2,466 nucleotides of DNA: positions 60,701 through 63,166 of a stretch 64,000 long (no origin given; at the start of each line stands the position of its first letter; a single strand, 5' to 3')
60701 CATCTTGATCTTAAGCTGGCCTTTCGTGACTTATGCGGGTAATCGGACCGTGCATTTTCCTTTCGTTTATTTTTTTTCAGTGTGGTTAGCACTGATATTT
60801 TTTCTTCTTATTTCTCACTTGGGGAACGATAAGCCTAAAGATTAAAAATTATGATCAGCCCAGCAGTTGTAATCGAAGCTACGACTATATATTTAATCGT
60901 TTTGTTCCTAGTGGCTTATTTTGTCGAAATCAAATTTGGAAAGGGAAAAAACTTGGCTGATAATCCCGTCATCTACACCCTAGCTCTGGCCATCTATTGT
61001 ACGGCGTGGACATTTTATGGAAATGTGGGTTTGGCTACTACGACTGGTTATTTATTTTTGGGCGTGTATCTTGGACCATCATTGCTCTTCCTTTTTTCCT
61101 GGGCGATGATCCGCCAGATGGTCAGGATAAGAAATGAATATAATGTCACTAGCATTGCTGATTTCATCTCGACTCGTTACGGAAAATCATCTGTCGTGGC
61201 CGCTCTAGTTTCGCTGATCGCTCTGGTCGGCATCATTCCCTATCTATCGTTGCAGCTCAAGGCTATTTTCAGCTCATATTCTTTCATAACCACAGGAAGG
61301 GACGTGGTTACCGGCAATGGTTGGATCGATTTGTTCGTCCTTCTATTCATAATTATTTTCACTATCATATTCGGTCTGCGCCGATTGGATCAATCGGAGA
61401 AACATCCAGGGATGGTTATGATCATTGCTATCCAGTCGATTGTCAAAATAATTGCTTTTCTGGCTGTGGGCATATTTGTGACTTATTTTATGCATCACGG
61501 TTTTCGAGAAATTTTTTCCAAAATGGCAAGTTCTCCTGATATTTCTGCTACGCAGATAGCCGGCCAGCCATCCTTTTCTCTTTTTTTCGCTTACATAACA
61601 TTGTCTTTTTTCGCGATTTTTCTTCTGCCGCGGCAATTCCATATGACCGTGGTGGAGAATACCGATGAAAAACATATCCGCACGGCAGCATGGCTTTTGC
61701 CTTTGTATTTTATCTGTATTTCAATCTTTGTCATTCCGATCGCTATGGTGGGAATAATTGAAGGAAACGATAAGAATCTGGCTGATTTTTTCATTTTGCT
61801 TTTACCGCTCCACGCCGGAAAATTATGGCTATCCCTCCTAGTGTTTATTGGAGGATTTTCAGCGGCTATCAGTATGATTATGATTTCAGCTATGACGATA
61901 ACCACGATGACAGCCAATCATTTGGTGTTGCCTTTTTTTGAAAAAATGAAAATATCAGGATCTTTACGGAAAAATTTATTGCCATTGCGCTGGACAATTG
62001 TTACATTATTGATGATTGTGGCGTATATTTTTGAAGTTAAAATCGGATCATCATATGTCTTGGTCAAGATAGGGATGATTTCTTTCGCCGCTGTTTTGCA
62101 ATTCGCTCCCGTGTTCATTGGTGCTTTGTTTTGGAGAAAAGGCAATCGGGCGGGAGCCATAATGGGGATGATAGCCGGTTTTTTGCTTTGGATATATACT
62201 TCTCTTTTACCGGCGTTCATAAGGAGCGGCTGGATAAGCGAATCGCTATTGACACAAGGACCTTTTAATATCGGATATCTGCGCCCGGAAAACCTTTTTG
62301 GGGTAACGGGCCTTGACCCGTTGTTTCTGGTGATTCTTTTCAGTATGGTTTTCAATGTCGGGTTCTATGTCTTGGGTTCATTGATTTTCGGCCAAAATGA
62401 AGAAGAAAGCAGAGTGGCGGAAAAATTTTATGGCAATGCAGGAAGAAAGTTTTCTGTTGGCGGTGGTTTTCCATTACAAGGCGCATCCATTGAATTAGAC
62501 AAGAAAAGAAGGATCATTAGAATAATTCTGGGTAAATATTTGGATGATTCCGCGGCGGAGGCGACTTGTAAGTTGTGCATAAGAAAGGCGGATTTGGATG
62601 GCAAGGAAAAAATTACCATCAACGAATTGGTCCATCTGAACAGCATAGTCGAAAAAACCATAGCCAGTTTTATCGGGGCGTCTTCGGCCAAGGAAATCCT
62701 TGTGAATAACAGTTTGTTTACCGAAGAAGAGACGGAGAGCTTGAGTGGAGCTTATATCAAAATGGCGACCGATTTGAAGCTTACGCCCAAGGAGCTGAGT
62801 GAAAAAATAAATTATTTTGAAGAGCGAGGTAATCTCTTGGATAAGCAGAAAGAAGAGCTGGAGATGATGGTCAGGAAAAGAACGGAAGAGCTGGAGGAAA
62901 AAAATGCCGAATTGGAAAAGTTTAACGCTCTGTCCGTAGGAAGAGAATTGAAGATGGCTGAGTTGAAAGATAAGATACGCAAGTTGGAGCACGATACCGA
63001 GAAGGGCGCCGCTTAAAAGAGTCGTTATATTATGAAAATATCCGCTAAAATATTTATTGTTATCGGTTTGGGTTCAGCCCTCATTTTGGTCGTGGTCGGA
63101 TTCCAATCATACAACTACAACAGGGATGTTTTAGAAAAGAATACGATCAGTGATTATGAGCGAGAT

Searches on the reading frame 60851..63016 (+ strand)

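Call 36: search_protein_families(library=pfam, proteins=[window:60851-63016:+], max_evalue=0.001)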
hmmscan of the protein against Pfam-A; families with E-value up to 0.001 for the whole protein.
window:60851-63016:+ (721 aa): 1 family
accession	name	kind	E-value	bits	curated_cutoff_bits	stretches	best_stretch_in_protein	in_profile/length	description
PF00474.23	SSF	-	3.5e-10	39.7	22.8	1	46-443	18-406/406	Sodium:solute symporter family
